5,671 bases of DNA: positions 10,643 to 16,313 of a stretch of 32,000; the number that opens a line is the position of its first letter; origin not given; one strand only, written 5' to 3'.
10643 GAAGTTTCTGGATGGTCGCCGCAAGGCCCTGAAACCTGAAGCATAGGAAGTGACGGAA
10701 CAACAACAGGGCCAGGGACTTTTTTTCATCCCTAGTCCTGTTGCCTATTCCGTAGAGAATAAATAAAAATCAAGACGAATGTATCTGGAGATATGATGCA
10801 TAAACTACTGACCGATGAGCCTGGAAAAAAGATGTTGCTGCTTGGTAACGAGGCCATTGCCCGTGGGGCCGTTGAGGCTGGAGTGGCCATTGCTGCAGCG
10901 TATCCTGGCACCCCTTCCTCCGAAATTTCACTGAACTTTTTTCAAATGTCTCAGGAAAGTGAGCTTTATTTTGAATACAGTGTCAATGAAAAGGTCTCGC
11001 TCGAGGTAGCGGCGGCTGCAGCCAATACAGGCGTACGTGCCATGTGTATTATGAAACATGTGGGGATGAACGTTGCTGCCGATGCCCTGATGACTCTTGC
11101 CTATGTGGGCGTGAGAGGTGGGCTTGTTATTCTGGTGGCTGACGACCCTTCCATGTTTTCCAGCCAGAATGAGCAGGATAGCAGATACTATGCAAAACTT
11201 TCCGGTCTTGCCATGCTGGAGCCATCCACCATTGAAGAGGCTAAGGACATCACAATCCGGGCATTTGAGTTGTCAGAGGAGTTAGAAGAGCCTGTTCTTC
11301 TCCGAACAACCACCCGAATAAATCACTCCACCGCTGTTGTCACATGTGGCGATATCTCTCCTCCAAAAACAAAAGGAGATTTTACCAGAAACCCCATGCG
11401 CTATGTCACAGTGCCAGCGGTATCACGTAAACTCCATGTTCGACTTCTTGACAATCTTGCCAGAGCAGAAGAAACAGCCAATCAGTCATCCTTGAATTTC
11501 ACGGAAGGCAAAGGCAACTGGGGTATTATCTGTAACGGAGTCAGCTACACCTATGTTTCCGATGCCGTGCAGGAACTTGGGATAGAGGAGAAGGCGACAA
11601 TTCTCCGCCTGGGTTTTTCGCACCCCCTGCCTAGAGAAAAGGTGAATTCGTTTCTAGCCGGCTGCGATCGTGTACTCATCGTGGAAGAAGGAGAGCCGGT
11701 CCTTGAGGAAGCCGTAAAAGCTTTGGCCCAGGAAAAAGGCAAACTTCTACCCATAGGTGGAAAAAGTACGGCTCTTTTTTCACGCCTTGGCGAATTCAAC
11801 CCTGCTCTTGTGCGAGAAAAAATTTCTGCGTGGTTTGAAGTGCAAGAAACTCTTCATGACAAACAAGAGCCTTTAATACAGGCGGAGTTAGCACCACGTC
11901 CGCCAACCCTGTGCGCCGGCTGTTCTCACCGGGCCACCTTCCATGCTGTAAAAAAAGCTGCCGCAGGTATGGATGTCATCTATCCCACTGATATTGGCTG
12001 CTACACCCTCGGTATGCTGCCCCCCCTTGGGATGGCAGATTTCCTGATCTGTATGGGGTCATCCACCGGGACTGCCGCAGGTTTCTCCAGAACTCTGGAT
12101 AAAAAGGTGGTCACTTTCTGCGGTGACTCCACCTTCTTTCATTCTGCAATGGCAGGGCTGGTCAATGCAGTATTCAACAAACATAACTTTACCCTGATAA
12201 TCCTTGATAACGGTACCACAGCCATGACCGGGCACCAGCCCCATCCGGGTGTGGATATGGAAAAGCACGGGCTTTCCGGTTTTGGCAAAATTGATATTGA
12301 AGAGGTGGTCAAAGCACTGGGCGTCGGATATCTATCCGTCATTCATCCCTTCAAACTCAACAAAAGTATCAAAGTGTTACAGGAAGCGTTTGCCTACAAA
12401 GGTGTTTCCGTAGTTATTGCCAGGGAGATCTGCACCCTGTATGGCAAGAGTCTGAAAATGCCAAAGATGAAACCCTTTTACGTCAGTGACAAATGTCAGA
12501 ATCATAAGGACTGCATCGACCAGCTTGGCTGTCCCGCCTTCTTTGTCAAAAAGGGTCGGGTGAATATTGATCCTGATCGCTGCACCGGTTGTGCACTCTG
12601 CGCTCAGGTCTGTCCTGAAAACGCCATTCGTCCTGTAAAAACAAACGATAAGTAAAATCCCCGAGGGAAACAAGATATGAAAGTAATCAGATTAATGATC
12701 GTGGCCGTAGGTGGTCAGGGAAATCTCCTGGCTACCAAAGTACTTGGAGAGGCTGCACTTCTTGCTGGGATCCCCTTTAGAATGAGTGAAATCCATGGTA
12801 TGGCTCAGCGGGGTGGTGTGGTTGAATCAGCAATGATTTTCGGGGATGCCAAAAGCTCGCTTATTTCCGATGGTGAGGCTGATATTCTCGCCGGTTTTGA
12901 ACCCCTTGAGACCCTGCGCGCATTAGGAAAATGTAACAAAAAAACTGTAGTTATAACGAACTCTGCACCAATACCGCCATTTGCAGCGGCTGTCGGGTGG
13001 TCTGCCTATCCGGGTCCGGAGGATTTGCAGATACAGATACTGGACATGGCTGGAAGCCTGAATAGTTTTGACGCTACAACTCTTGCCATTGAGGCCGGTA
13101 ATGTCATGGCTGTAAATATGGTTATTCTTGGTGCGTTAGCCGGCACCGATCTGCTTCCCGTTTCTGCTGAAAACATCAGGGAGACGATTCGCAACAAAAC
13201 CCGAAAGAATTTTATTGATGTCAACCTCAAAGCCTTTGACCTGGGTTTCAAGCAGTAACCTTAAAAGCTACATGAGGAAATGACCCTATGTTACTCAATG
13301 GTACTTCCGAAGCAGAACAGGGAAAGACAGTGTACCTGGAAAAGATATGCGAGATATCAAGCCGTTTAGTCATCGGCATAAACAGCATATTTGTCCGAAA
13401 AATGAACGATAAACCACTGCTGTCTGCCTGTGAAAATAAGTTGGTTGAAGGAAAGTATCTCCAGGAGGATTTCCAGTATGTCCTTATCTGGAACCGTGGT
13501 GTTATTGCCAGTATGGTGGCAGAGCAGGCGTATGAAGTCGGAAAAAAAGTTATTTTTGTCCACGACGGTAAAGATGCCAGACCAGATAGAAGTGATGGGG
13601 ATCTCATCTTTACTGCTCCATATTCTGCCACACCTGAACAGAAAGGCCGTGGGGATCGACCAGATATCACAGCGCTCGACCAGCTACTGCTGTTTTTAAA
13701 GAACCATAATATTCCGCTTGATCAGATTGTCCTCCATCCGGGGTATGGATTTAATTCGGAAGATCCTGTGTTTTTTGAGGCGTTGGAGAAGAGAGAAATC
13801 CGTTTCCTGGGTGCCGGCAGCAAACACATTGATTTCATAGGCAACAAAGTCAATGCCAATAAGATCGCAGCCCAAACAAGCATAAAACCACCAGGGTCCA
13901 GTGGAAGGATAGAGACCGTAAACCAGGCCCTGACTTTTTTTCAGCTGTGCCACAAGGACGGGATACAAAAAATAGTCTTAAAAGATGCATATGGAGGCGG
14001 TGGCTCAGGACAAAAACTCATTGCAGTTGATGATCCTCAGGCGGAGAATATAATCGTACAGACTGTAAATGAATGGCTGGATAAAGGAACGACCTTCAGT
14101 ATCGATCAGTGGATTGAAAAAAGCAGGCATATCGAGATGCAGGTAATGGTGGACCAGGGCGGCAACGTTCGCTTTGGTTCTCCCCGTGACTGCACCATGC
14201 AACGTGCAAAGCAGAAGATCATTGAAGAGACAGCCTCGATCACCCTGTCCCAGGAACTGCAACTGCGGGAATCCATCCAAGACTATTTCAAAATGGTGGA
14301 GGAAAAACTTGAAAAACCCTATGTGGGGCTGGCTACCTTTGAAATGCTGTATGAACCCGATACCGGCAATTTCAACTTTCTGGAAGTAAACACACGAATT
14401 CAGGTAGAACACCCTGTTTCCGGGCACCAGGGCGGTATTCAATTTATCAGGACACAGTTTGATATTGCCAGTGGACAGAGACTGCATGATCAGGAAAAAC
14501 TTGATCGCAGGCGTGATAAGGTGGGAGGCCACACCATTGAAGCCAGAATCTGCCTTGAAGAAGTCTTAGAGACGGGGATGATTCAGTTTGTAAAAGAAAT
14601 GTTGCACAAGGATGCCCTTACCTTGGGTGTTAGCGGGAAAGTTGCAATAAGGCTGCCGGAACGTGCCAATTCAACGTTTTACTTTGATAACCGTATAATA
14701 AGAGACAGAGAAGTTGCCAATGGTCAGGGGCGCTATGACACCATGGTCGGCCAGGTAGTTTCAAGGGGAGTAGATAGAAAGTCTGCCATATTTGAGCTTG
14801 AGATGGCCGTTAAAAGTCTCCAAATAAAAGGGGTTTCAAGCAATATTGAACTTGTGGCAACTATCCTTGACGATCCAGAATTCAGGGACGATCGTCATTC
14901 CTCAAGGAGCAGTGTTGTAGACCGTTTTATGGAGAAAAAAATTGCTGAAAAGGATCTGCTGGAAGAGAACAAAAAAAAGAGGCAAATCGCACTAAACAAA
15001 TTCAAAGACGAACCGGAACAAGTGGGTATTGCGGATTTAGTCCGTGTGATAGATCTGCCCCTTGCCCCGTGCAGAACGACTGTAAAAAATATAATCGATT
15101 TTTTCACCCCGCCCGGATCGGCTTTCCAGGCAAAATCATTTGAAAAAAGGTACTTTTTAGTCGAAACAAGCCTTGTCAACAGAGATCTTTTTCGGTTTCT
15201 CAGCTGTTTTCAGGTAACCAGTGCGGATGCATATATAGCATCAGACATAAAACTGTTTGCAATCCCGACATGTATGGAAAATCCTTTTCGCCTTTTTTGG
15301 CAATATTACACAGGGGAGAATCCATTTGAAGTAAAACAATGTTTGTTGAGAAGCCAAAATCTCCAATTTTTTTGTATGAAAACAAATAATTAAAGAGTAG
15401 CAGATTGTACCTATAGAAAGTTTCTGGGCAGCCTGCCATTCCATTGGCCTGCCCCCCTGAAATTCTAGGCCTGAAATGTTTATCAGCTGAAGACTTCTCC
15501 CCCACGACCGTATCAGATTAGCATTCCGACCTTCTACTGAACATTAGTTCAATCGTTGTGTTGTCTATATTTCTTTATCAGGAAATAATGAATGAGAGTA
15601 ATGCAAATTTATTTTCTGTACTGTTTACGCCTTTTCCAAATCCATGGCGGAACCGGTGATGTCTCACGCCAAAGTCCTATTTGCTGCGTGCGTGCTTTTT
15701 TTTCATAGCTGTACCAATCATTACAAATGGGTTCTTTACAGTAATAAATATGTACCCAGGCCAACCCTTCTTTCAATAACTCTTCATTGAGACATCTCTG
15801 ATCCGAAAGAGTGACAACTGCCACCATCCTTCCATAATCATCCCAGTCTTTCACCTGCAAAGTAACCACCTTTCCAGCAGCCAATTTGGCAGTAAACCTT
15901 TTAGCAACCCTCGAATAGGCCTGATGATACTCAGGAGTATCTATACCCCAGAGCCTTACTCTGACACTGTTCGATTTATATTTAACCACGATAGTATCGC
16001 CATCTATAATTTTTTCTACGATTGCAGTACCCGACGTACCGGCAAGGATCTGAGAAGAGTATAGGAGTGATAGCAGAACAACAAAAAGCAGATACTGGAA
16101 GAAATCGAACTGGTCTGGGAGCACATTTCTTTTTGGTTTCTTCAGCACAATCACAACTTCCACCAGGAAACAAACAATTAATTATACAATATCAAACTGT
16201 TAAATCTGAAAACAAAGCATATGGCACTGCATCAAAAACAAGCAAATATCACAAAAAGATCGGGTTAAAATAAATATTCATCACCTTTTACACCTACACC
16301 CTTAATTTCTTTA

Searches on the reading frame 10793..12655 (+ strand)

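Call 24: search_protein_families(library=pfam, proteins=[window:10793-12655:+], max_evalue=0.00001)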
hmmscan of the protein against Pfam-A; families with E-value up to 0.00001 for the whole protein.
window:10793-12655:+ (620 aa): 4 families
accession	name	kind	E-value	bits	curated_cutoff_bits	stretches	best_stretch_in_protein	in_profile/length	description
PF02775.26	TPP_enzyme_C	-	1.8e-23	83.4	21.9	1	400-542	1-150/151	Thiamine pyrophosphate enzyme, C-terminal TPP binding domain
PF01855.24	POR_N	-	1.3e-11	45.2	27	1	25-183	2-165/231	Pyruvate flavodoxin/ferredoxin oxidoreductase, thiamine diP-bdg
PF00037.32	Fer4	-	3.8e-08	33.3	21.1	1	591-613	2-24/24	4Fe-4S binding domain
PF12837.12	Fer4_6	-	2.1e-06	27.8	25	1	590-612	2-24/24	4Fe-4S binding domain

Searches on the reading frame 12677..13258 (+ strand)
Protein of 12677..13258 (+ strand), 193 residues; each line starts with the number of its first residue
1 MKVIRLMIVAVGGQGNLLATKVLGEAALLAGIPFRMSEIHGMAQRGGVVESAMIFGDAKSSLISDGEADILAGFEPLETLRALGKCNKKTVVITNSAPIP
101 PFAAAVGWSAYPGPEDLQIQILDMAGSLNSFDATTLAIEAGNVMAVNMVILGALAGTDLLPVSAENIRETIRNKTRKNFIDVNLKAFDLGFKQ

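Call 24: search_protein_families(library=pfam, proteins=[window:12677-13258:+], max_evalue=0.00001)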
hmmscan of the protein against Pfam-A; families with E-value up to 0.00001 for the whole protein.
window:12677-13258:+ (193 aa): 1 family
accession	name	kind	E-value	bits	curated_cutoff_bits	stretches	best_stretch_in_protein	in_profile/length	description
PF01558.24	POR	-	1e-35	123.9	27.4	1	12-191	1-172/173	Pyruvate ferredoxin/flavodoxin oxidoreductase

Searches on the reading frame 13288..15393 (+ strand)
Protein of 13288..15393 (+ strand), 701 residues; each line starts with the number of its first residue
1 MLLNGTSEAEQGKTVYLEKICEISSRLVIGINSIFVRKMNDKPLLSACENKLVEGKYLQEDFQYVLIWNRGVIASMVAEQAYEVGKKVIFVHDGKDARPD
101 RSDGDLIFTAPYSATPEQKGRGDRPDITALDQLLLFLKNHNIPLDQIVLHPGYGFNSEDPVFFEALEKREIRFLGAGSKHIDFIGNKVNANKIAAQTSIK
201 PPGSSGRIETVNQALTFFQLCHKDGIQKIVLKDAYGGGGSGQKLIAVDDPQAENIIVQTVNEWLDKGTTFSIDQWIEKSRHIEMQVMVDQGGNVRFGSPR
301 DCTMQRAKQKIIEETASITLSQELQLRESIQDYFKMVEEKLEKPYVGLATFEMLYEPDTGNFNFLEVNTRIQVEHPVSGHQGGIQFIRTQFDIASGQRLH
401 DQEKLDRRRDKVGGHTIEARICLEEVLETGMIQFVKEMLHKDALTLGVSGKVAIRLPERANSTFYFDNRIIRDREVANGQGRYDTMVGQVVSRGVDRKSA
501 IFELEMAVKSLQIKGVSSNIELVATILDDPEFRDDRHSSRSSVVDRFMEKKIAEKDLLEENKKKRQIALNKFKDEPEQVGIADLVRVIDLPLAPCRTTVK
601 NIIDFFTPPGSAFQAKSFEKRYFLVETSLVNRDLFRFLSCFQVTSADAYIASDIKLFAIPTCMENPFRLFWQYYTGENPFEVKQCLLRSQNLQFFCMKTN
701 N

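Call 24: search_protein_families(library=pfam, proteins=[window:13288-15393:+], max_evalue=0.00001)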
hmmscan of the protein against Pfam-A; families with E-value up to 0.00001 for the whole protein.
window:13288-15393:+ (701 aa): 3 families
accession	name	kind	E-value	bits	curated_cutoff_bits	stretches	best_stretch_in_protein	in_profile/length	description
PF02786.22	CPSase_L_D2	-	4.3e-30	105.3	19.8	1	201-400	17-209/211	Carbamoyl-phosphate synthase L chain, ATP binding domain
PF02785.25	Biotin_carb_C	-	3.5e-10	40.4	32.4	1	480-537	44-101/108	Biotin carboxylase C-terminal domain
PF00289.28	Biotin_carb_N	-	6.2e-09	36.8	25.5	1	62-180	2-109/110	Biotin carboxylase, N-terminal domain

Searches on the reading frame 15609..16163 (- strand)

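Call 25: search_protein_families(library=pfam, proteins=[window:15609-16163:-], max_evalue=0.00001)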
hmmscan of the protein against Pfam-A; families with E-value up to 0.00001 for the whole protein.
window:15609-16163:- (184 aa): 1 family
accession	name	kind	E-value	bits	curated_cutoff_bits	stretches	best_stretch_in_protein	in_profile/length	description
PF00565.23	SNase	-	2.5e-22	79.8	21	1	68-166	1-106/107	Staphylococcal nuclease homologue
